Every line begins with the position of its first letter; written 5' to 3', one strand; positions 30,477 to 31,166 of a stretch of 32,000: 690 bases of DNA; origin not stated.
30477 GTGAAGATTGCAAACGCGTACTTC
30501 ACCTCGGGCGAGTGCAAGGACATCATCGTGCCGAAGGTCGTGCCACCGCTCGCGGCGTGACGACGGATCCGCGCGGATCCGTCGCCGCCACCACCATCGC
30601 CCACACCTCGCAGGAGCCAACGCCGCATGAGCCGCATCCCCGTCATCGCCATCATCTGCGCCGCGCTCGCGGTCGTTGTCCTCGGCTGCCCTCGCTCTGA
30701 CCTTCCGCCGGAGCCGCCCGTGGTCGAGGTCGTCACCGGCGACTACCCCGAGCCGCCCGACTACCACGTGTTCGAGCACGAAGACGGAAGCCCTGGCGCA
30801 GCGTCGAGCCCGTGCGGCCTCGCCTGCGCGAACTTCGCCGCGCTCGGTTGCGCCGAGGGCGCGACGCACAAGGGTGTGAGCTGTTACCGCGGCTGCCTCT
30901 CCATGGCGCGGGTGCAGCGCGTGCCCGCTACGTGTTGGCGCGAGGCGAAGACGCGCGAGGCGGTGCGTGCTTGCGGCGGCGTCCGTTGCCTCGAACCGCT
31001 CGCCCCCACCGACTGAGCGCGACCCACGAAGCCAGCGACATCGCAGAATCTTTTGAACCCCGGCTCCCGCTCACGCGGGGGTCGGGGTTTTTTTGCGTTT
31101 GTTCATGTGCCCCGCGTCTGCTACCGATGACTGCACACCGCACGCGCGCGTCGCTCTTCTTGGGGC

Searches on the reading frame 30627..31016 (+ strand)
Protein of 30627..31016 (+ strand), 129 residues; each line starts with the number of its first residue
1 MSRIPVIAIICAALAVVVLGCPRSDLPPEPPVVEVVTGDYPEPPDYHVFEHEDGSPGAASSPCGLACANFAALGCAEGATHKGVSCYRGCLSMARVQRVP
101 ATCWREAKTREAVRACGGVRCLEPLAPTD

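Call 23: find_encoding_contigs(protein=window:30627-31016:+, flank=10000, max_places=4)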
Protein window:30627-31016:+ (129 aa): 5 contigs read that carry it; 4 places shown.
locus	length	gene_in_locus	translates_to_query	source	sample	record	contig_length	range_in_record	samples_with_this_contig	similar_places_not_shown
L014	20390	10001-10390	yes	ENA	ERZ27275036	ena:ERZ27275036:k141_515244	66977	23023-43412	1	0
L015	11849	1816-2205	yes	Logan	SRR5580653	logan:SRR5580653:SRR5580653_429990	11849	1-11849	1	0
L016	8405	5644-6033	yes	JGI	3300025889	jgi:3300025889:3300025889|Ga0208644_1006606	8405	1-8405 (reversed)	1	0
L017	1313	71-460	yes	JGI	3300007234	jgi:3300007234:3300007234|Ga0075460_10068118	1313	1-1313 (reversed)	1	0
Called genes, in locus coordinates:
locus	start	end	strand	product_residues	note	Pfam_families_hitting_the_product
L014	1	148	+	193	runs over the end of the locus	-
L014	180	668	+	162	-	-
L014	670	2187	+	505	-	PF04865:Baseplate_J (weak)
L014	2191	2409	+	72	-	-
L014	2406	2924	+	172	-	-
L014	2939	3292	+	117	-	-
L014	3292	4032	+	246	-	PF10076:Phage_Mu_Gp48 (weak)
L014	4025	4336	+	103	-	-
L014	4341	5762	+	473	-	-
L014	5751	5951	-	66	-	PF13688:Reprolysin_5 (weak), PF00413:Peptidase_M10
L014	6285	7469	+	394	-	-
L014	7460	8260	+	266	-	PF13385:Laminin_G_3 (weak)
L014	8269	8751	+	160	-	-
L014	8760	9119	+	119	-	-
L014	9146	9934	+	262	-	-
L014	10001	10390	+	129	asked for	-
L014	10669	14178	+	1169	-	PF00535:Glycos_transf_2, PF13428:TPR_14 (faint), PF08241:Methyltransf_11, PF08242:Methyltransf_12, PF13489:Methyltransf_23, PF13649:Methyltransf_25, PF13847:Methyltransf_31, PF13692:Glyco_trans_1_4 (weak), +1 more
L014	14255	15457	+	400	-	-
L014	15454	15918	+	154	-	-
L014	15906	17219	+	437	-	PF08421:Methyltransf_13, PF13489:Methyltransf_23, PF08242:Methyltransf_12 (faint), PF08484:Methyltransf_14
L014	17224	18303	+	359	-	PF01073:3Beta_HSD, PF01370:Epimerase, PF07993:NAD_binding_4 (faint), PF16363:GDP_Man_Dehyd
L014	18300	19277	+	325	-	PF01408:GFO_IDH_MocA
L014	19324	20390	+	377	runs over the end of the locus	-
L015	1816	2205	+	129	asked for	-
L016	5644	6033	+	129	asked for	-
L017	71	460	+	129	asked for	-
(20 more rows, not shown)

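Call 54: find_homologous_proteins(query=L014:19324-20388:+, max_evalue=1e-30)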
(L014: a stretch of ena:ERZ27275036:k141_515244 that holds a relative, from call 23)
Query L014:19324-20388:+ (355 aa): 40 proteins with E <= 1e-30 among 8000 candidates.
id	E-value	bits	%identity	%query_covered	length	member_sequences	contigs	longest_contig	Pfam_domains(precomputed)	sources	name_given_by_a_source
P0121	4.6e-236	801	100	100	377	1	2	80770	-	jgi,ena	-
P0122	4.6e-136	472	63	99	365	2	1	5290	-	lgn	-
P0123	9.1e-127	441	59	98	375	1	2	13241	-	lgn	-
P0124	3.4e-103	364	53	98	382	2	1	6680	-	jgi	jgi:hypothetical protein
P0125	2.5e-100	354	50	98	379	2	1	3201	-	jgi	jgi:hypothetical protein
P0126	2.9e-94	334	49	97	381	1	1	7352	-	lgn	-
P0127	2.6e-88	315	49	98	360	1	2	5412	-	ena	-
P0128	1.3e-76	276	44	61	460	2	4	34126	PF08239.18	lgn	-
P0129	7.4e-75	271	59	55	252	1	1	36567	PF01832.26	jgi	-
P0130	9.3e-71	257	58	55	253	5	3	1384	PF01832.26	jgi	jgi:hypothetical protein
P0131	5.2e-70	255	58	55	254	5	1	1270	PF01832.26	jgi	jgi:hypothetical protein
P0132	6.0e-69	251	56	55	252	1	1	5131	PF01832.26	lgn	-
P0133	8.3e-69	251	57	57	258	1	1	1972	-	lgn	-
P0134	1.3e-67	247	57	55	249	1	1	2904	PF01832.26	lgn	-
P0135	2.3e-67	246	57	57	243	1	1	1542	-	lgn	-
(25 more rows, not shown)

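Call 55: find_encoding_contigs(protein=P0121, flank=10000, max_places=3)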
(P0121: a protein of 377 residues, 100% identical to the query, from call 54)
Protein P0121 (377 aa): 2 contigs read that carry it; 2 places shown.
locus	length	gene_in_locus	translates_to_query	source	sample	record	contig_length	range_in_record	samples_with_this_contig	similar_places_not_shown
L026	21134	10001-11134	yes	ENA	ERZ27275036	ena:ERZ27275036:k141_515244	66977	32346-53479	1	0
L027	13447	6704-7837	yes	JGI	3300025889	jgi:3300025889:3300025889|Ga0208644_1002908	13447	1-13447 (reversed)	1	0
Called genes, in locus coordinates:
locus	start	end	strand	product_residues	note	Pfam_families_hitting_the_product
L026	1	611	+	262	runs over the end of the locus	-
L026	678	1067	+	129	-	-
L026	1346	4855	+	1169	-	PF00535:Glycos_transf_2, PF13428:TPR_14 (faint), PF08241:Methyltransf_11, PF08242:Methyltransf_12, PF13489:Methyltransf_23, PF13649:Methyltransf_25, PF13847:Methyltransf_31, PF13692:Glyco_trans_1_4 (weak), +1 more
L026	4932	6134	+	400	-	-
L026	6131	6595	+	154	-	-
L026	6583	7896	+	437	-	PF08421:Methyltransf_13, PF13489:Methyltransf_23, PF08242:Methyltransf_12 (faint), PF08484:Methyltransf_14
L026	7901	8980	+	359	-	PF01073:3Beta_HSD, PF01370:Epimerase, PF07993:NAD_binding_4 (faint), PF16363:GDP_Man_Dehyd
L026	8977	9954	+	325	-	PF01408:GFO_IDH_MocA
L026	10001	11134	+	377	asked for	-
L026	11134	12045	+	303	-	-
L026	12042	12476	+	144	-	-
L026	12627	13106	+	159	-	-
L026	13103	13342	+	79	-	-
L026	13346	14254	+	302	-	-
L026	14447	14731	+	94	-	-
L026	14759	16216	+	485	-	PF04851:ResIII, PF00270:DEAD, PF18766:SWI2_SNF2 (faint)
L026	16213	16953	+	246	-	-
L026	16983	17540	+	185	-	-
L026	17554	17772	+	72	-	-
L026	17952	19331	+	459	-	PF00772:DnaB (weak)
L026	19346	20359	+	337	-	PF13362:Toprim_3 (weak)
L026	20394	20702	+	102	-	-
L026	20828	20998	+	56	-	-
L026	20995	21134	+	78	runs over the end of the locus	-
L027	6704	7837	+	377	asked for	-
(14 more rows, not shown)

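Call 63: find_homologous_proteins(query=L026:20828-20998:+, max_evalue=0.00001)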
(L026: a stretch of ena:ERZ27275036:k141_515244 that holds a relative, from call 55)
Query L026:20828-20998:+ (56 aa): 1 proteins with E <= 0.00001 among 1 candidates.
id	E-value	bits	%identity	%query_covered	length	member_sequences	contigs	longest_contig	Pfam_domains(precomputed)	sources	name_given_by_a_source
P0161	2.1e-31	123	100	100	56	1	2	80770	-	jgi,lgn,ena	-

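Call 64: find_encoding_contigs(protein=P0161, flank=10000, max_places=4)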
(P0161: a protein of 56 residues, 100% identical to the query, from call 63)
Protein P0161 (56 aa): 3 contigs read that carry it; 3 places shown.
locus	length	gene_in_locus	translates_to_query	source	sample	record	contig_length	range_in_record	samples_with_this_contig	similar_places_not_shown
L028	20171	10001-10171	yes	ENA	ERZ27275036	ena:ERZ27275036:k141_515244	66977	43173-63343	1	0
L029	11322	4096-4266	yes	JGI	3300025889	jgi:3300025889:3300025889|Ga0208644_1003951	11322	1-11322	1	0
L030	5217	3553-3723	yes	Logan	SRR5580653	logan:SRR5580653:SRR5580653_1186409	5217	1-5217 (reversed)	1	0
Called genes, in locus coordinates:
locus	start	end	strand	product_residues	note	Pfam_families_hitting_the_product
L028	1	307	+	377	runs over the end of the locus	-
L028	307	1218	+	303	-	-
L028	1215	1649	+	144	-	-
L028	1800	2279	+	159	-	-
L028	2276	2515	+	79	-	-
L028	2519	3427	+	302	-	-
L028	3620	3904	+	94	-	-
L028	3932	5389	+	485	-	PF04851:ResIII, PF00270:DEAD, PF18766:SWI2_SNF2 (faint)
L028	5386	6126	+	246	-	-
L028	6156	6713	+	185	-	-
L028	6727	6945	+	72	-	-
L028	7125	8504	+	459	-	PF00772:DnaB (weak)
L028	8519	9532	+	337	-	PF13362:Toprim_3 (weak)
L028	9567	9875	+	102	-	-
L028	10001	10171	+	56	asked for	-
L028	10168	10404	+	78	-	-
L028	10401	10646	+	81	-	-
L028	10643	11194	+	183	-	-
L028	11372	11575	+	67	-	-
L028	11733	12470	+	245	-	PF19474:DUF6011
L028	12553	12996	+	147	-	-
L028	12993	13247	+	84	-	-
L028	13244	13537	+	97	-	-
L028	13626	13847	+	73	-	-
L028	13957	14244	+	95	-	-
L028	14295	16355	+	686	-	PF00580:UvrD-helicase, PF13245:AAA_19, PF13361:UvrD_C, PF13538:UvrD_C_2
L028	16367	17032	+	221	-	-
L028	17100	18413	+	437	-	-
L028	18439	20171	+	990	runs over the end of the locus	PF00136:DNA_pol_B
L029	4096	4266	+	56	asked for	-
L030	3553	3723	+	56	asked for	-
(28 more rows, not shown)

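Call 68: search_protein_families(library=pfam, proteins=[L028:1800-2279:+, L028:2276-2515:+, L028:2519-3427:+, L028:3620-3904:+, L028:5386-6126:+, L028:6156-6713:+, L028:6727-6945:+, L028:9567-9875:+, L028:10001-10171:+, L028:10168-10404:+], max_evalue=0.05)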
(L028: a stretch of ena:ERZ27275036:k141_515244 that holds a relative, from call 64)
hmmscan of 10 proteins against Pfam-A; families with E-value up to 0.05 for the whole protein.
L028:1800-2279:+ (159 aa): 0 families

L028:2276-2515:+ (79 aa): 1 family
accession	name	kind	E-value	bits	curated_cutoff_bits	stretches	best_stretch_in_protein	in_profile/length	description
PF06969.22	HemN_C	-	0.021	15.3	24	1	39-66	38-65/67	HemN C-terminal domain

L028:2519-3427:+ (302 aa): 6 families
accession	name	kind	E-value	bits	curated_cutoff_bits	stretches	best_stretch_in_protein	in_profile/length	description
PF13551.12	HTH_29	-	9.9e-05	22.8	28.1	0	139-171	12-45/64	Winged helix-turn helix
PF13384.12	HTH_23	-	0.00024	21.3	24.6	0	199-220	18-39/50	Homeodomain-like domain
PF13542.12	HTH_Tnp_ISL3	-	0.00066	19.5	27.4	0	196-222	24-50/51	Helix-turn-helix domain of transposase family ISL3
PF13518.12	HTH_28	-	0.0021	18.5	25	0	194-221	8-35/52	Helix-turn-helix domain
PF12244.13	DUF3606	-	0.015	15.6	24.3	0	82-103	25-46/54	Protein of unknown function (DUF3606)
PF12728.13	HTH_17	-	0.035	14.8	27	0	143-193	6-48/51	Helix-turn-helix domain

L028:3620-3904:+ (94 aa): 0 families

L028:5386-6126:+ (246 aa): 2 families
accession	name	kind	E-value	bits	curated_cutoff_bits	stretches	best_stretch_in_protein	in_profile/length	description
PF12773.13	DZR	-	0.012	16.3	27.3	0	89-119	9-36/45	Double zinc ribbon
PF13240.11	Zn_Ribbon_1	-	0.023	14.9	25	0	92-101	13-22/23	zinc-ribbon domain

L028:6156-6713:+ (185 aa): 0 families

L028:6727-6945:+ (72 aa): 0 families

L028:9567-9875:+ (102 aa): 1 family
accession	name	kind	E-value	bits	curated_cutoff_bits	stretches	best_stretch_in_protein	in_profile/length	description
PF25213.1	HVO_A0261_N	-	0.023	15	35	1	21-59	12-50/86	HVO_A0261 N-terminal domain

L028:10001-10171:+ (56 aa): 1 family
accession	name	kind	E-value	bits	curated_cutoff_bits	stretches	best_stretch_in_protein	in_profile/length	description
PF00394.28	Cu-oxidase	-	0.012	16.2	21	1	5-51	76-122/157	Multicopper oxidase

L028:10168-10404:+ (78 aa): 1 family
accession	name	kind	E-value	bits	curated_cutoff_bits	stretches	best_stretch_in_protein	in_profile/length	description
PF07411.17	DUF1508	-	0.034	14.5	22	0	8-32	2-25/48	Domain of unknown function (DUF1508)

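Call 69: search_protein_families(library=pfam, proteins=[L028:10401-10646:+, L028:10643-11194:+, L028:11372-11575:+, L028:11733-12470:+, L028:12553-12996:+, L028:12993-13247:+, L028:13244-13537:+, L028:13626-13847:+, L028:13957-14244:+, L028:16367-17032:+], max_evalue=0.05)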
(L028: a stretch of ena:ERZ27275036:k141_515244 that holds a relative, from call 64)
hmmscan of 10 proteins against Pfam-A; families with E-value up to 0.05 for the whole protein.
L028:10401-10646:+ (81 aa): 0 families

L028:10643-11194:+ (183 aa): 1 family
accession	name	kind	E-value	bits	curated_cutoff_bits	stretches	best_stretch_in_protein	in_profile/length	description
PF22770.2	POP1_C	-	0.047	14.4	24.3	0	3-86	70-152/174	POP1 C-terminal domain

L028:11372-11575:+ (67 aa): 0 families

L028:11733-12470:+ (245 aa): 1 family
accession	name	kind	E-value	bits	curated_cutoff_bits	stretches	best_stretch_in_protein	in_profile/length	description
PF19474.4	DUF6011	-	1.3e-09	37.9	26.6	1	7-39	2-34/37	Family of unknown function (DUF6011)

L028:12553-12996:+ (147 aa): 1 family
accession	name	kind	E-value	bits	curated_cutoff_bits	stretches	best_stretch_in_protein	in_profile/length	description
PF19381.4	DUF5956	-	0.049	14.3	24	0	75-141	12-77/100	Family of unknown function (DUF5956)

L028:12993-13247:+ (84 aa): 0 families

L028:13244-13537:+ (97 aa): 0 families

L028:13626-13847:+ (73 aa): 0 families

L028:13957-14244:+ (95 aa): 0 families

L028:16367-17032:+ (221 aa): 0 families

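Call 70: search_protein_families(library=phrogs, proteins=[L028:1800-2279:+, L028:2276-2515:+, L028:2519-3427:+, L028:3620-3904:+, L028:5386-6126:+, L028:6156-6713:+, L028:6727-6945:+, L028:9567-9875:+, L028:10001-10171:+, L028:10168-10404:+], max_evalue=0.01)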
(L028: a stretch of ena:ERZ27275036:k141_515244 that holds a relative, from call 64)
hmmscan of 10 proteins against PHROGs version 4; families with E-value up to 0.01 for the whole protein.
L028:1800-2279:+ (159 aa): 0 families

L028:2276-2515:+ (79 aa): 0 families

L028:2519-3427:+ (302 aa): 4 families
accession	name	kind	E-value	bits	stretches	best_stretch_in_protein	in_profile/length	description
phrog_323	-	transcription regulation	0.00011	22.9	0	18-63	89-134/319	transcriptional regulator, D5-like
phrog_4494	-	unknown function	0.0041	18.6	0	130-231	10-107/109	-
phrog_18209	-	unknown function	0.0058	17.1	0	18-78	52-114/296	-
phrog_2655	-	integration and excision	0.0062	17.2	0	130-185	106-157/181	excisionase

L028:3620-3904:+ (94 aa): 0 families

L028:5386-6126:+ (246 aa): 1 family
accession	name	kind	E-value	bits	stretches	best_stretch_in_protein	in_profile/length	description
phrog_4852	-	unknown function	0.0022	18.7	0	25-70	9-48/194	-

L028:6156-6713:+ (185 aa): 0 families

L028:6727-6945:+ (72 aa): 0 families

L028:9567-9875:+ (102 aa): 1 family
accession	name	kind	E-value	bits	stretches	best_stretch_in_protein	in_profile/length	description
phrog_664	-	DNA, RNA and nucleotide metabolism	0.0084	17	1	20-83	87-151/210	DNA binding protein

L028:10001-10171:+ (56 aa): 0 families

L028:10168-10404:+ (78 aa): 0 families

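Call 71: search_protein_families(library=phrogs, proteins=[L028:10401-10646:+, L028:10643-11194:+, L028:11372-11575:+, L028:11733-12470:+, L028:12553-12996:+, L028:12993-13247:+, L028:13244-13537:+, L028:13626-13847:+, L028:13957-14244:+, L028:16367-17032:+], max_evalue=0.01)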
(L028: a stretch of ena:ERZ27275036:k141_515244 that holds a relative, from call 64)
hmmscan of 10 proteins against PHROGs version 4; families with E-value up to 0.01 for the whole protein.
L028:10401-10646:+ (81 aa): 1 family
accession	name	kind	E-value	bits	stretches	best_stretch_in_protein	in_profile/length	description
phrog_6004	-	unknown function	1.4e-22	80.9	1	1-80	1-84/88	-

L028:10643-11194:+ (183 aa): 3 families
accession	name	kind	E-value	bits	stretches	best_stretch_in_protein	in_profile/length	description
phrog_11549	-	unknown function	1.5e-08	35.2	1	15-100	141-221/339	-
phrog_17208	-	unknown function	2.5e-08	35.1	1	29-104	11-84/207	-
phrog_28271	-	unknown function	2.2e-07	31.7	1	26-82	149-205/281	-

L028:11372-11575:+ (67 aa): 0 families

L028:11733-12470:+ (245 aa): 6 families
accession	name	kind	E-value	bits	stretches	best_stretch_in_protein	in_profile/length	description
phrog_4046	-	unknown function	2.8e-09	37.9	2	186-237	49-96/301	-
phrog_636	-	unknown function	0.00022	22.6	1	15-43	206-234/254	-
phrog_127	-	transcription regulation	0.00047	20.9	1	184-232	159-209/253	anti-termination protein Q-like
phrog_25989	-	unknown function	0.0013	20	1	14-38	3-27/70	-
phrog_6060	-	transcription regulation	0.0017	19.2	1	186-221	13-49/61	anti-termination protein Q-like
phrog_20259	-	unknown function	0.0037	18.1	1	15-39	111-135/140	-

L028:12553-12996:+ (147 aa): 0 families

L028:12993-13247:+ (84 aa): 0 families

L028:13244-13537:+ (97 aa): 0 families

L028:13626-13847:+ (73 aa): 0 families

L028:13957-14244:+ (95 aa): 0 families

L028:16367-17032:+ (221 aa): 0 families

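Call 78: search_protein_families(library=pfam, proteins=[L028:17100-18413:+, L026:11134-12045:+, L026:12042-12476:+], max_evalue=0.05)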
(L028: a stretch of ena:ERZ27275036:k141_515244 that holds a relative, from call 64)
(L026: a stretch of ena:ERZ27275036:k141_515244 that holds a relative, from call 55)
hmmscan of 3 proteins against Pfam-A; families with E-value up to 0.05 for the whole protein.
L028:17100-18413:+ (437 aa): 1 family
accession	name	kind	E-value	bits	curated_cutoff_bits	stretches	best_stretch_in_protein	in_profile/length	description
PF02724.19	CDC45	-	0.00019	20.3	34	1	56-234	70-232/624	CDC45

L026:11134-12045:+ (303 aa): 0 families

L026:12042-12476:+ (144 aa): 1 family
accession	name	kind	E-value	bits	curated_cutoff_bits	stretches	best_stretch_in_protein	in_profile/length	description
PF07076.17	DUF1344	-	0.033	14.4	23.1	0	63-88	30-54/60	Protein of unknown function (DUF1344)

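Call 90: search_protein_families(library=pfam, proteins=[L028:9567-9875:+, L028:3620-3904:+], max_evalue=0.1)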
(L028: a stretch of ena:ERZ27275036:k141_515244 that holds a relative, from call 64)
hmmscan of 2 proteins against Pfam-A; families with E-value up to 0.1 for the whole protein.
L028:9567-9875:+ (102 aa): 2 families
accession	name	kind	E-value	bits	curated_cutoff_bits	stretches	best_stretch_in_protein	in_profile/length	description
PF25213.1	HVO_A0261_N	-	0.023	15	35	1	21-59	12-50/86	HVO_A0261 N-terminal domain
PF13518.12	HTH_28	-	0.058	13.9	25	1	22-59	2-38/52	Helix-turn-helix domain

L028:3620-3904:+ (94 aa): 1 family
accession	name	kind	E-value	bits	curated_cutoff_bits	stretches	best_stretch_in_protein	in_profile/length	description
PF11800.13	RP-C_C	-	0.07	13.8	32.6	1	31-71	21-61/102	Replication protein C C-terminal region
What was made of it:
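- On Activator-dependent late promoter site (Mu C / P2 Ogr type): No Mu C or Ogr_Delta hit was obtained (calls 68, 69, 90).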

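Call 95: search_solved_structures(query=L028:9567-9875:+, max_evalue=10)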
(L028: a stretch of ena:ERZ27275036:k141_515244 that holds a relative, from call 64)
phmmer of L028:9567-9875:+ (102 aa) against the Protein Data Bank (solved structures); distinct sequences matched with E-value up to 10: 4.
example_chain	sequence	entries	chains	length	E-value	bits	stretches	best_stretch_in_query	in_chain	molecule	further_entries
1r22_A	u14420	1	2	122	0.037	17.6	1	14-58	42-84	Transcriptional repressor smtB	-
1r1t_A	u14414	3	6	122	0.072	16.6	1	14-58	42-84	Transcriptional repressor smtB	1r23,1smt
7ju4_B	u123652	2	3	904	0.77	13.3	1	20-65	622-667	Flagellar-associated protein 172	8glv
6yjd_A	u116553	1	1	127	1.2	12.7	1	15-73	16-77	Capsid assembly scaffolding protein,Prelamin-A/C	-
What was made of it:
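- On Dispersed intergenic dyad repeats of phage genomes (Cluster O / Cluster EG type): Only weak HTH candidates were found (calls 68, 70, 90, 95).
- Candidate binders: calls 68, 70, 90, 95.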

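Call 96: search_solved_structures(query=L028:2519-3427:+, max_evalue=10)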
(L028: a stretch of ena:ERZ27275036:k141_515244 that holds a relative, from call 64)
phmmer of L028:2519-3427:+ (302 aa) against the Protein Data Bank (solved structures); distinct sequences matched with E-value up to 10: 4.
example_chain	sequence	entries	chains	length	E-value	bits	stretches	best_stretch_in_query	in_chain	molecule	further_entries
7ane_e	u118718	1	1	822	0.011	18.4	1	73-147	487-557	uS10m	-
2elh_A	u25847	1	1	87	0.97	12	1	109-157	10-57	CG11849-PA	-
1z7l_A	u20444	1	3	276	1.4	11.4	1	77-129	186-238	Ubiquitin-activating enzyme E1 1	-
7q3k_A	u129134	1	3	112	1.9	11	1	103-161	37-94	eMM9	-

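Call 101: find_related_loci(query=L028:14295-16355:+, collection=viral_contigs, flank=10000)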
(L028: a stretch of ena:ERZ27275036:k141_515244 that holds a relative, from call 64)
Query L028:14295-16355:+ (686 aa) in viral_contigs; peptide patterns used: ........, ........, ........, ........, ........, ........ (x = any residue, [..] = any of these).
5 stretches matched a pattern; 1 encode a relative of the query (tblastn E <= 1e-3); 1 distinct loci.
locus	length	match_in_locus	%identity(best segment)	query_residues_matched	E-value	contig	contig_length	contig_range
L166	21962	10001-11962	48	35-675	0e+0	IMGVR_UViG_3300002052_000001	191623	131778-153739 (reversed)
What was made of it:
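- Tried and rejected: Only one distant hit, at 48% identity (call 101), so the early module could not be compared.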
